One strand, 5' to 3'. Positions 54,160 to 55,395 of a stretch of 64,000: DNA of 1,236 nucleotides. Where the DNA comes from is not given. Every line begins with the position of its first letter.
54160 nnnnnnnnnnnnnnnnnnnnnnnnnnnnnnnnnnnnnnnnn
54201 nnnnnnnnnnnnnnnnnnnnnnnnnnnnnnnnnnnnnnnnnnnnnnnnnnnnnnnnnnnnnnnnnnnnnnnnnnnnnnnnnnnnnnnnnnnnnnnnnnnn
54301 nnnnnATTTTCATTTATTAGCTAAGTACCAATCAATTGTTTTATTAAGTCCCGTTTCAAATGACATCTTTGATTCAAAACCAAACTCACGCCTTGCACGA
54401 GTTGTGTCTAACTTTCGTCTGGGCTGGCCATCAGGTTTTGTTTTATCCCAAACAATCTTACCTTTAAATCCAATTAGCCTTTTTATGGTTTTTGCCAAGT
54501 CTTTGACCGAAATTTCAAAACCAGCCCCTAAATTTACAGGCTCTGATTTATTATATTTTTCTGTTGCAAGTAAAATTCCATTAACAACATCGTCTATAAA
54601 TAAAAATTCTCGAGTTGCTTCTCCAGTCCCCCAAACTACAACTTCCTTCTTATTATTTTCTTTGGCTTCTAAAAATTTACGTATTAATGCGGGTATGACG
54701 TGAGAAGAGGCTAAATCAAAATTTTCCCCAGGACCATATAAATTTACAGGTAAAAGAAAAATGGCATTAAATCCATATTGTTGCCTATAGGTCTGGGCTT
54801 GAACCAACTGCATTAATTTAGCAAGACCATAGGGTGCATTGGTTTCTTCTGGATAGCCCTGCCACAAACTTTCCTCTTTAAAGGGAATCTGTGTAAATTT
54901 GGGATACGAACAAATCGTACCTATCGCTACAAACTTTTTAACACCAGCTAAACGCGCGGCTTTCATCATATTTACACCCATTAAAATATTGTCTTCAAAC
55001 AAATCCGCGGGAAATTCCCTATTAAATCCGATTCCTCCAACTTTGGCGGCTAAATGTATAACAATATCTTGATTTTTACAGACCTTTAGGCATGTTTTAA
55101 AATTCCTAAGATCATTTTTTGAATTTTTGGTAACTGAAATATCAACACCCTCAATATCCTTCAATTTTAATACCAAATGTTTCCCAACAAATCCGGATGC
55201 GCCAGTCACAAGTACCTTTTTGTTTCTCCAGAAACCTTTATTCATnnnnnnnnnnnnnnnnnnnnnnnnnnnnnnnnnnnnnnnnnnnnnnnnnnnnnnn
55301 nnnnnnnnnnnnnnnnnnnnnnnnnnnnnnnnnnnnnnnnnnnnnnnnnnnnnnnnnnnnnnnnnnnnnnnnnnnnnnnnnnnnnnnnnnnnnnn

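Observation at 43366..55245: Partial deoxysugar toolkit: TylCIII-like C-methyltransferase, two RmlD-like reductases, Fcl and ManC, but no 4,6-dehydratase or RmlA/B/C in the window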

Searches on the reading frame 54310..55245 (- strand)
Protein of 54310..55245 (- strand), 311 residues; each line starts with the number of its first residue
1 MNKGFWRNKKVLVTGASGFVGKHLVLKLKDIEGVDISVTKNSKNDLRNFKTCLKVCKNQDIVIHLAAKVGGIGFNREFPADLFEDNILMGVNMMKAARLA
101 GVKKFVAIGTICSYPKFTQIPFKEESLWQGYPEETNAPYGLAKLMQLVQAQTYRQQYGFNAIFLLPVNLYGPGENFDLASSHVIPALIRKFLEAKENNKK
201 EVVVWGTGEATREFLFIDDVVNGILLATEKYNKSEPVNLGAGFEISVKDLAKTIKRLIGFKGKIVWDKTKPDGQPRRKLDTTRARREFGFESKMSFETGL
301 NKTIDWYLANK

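Call 5: search_protein_families(library=pfam, proteins=[window:54310-55245:-], max_evalue=0.001)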
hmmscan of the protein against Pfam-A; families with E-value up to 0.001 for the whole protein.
window:54310-55245:- (311 aa): 7 families
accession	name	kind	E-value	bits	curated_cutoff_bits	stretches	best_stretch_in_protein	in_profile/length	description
PF01370.27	Epimerase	-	2.1e-55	188.2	20.9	1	11-240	1-240/240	NAD dependent epimerase/dehydratase family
PF16363.11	GDP_Man_Dehyd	-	1.5e-27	97.4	27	1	43-303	58-332/332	GDP-mannose 4,6 dehydratase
PF02719.21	Polysacc_synt_2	-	1e-08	35.2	20.2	0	45-110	62-128/293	Polysaccharide biosynthesis protein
PF01073.25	3Beta_HSD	-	1.4e-07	31.3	22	1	12-232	1-233/280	3-beta hydroxysteroid dehydrogenase/isomerase family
PF13460.12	NAD_binding_10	-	7.1e-06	26.4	27.2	1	43-117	45-105/184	NAD(P)H-binding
PF07993.18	NAD_binding_4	-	9.6e-05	22.1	20.1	0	13-28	1-16/258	Male sterility protein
PF04321.23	RmlD_sub_bind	-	0.0004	20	27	1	10-67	2-60/287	RmlD substrate binding domain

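Call 11: search_protein_families(library=ncbifam, proteins=[window:54310-55245:-], max_evalue=0.001)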
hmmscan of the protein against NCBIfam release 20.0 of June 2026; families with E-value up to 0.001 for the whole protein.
window:54310-55245:- (311 aa): 23 families
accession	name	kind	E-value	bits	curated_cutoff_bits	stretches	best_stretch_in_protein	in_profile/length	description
NF047922.1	GDPFucSynFcl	equivalog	2.4e-89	299.8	500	1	8-310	2-304/308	GDP-L-fucose synthase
TIGR04180.1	EDH_00030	hypoth_equivalog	1.7e-30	106.1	475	1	43-270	55-268/297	NAD-dependent 4,6-dehydratase LegB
TIGR01181.1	dTDP_gluc_dehyt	equivalog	4.8e-26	91.6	365.1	1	36-311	52-315/321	dTDP-glucose 4,6-dehydratase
TIGR01179.1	galE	equivalog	1.4e-23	83.2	262.3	1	11-307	2-325/332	UDP-glucose 4-epimerase GalE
NF011728.1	PRK15181.1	equivalog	4.9e-22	78.4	760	1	43-309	75-339/348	Vi polysaccharide biosynthesis UDP-N-acetylglucosaminuronic acid C-4 epimerase TviC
TIGR02197.1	heptose_epim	equivalog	3.4e-15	56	274.6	1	11-309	1-315/316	ADP-glyceromanno-heptose 6-epimerase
NF007490.0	PRK10084.1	subfamily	4.3e-15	55.6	649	1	136-311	164-338/361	dTDP-glucose 4,6-dehydratase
TIGR02622.1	CDP_4_6_dhtase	equivalog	1.2e-14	54.3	278.45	1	43-308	60-331/352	CDP-glucose 4,6-dehydratase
NF007582.0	PRK10217.1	equivalog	4.3e-13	49.1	698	1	58-310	74-334/355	dTDP-glucose 4,6-dehydratase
NF007956.0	PRK10675.1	subfamily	1.1e-12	47.8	394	1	42-306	55-328/338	UDP-glucose 4-epimerase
NF042422.1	oxyalk_red_OleD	equivalog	4.5e-12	46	580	1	10-232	2-219/329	2-alkyl-3-oxoalkanoate reductase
TIGR03466.1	HpnA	hypoth_equivalog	3.8e-10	39.2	367.65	1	10-260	2-248/327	hopanoid-associated sugar epimerase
NF042423.1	oxyalk_red_Shew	equivalog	6.9e-09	35.2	580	1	8-246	8-239/331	2-alkyl-3-oxoalkanoate reductase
NF052578.1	StrlDmthSdmBMthl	equivalog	2.2e-08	34.2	600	1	31-259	37-246/328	sterol demethylase protein SdmB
NF047837.1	UDPAcbARedWbcJ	equivalog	2.1e-07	30.2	500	1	10-71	2-55/372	UDP-2-acetamido-2,6-beta-L-arabino-hexul-4-ose reductase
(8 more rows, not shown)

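Call 15: search_solved_structures(query=window:54310-55245:-, max_evalue=1e-10)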
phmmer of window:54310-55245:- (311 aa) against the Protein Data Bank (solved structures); distinct sequences matched with E-value up to 1e-10: 76 (the best 60 are shown).
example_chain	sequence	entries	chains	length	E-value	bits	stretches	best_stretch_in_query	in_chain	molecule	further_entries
7ll6_A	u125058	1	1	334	2.4e-68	234.3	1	8-303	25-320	GDP-L-fucose synthase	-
8du0_A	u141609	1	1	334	2.4e-68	234.3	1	8-303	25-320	GDP-L-fucose synthase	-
1bws_A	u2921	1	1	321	9.2e-63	216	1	9-310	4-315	PROTEIN (GDP-4-KETO-6-DEOXY-D-MANNOSE EPIMERASE/REDUCTASE)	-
1bsv_A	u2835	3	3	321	3.3e-62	214.2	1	9-310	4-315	PROTEIN (GDP-FUCOSE SYNTHETASE) | GDP-FUCOSE SYNTHETASE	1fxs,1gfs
1e6u_A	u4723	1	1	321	2.3e-61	211.4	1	9-310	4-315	GDP-FUCOSE SYNTHETASE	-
1e7q_A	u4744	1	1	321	2.4e-61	211.4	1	9-310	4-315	GDP-FUCOSE SYNTHETASE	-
1e7s_A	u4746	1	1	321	4.4e-61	210.5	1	9-310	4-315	GDP-FUCOSE SYNTHETASE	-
1e7r_A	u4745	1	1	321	3e-60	207.7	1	9-310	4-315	GDP-FUCOSE SYNTHETASE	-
7anh_A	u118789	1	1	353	3e-47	165.1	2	4-200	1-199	GDP-L-fucose synthase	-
4b8z_A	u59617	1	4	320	2.3e-45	158.8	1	5-309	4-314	GDP-L-FUCOSE SYNTHASE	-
4bkp_A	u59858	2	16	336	2.6e-45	158.7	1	5-309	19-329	GDP-L-FUCOSE SYNTHASE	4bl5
4b8w_A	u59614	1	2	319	2.6e-45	158.7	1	5-309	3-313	GDP-L-FUCOSE SYNTHASE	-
8ewu_A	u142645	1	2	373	4.8e-45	157.8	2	7-198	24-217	GDP-L-fucose synthase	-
4e5y_A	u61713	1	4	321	8.6e-45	157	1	9-309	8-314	GDP-L-fucose synthase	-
6aqy_A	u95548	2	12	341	5.7e-41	144.4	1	10-310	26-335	gdp-l-fucose synthetase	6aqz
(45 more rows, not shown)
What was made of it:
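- Checked: PDB GDP-L-fucose synthases, 2e-68 (call 15).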
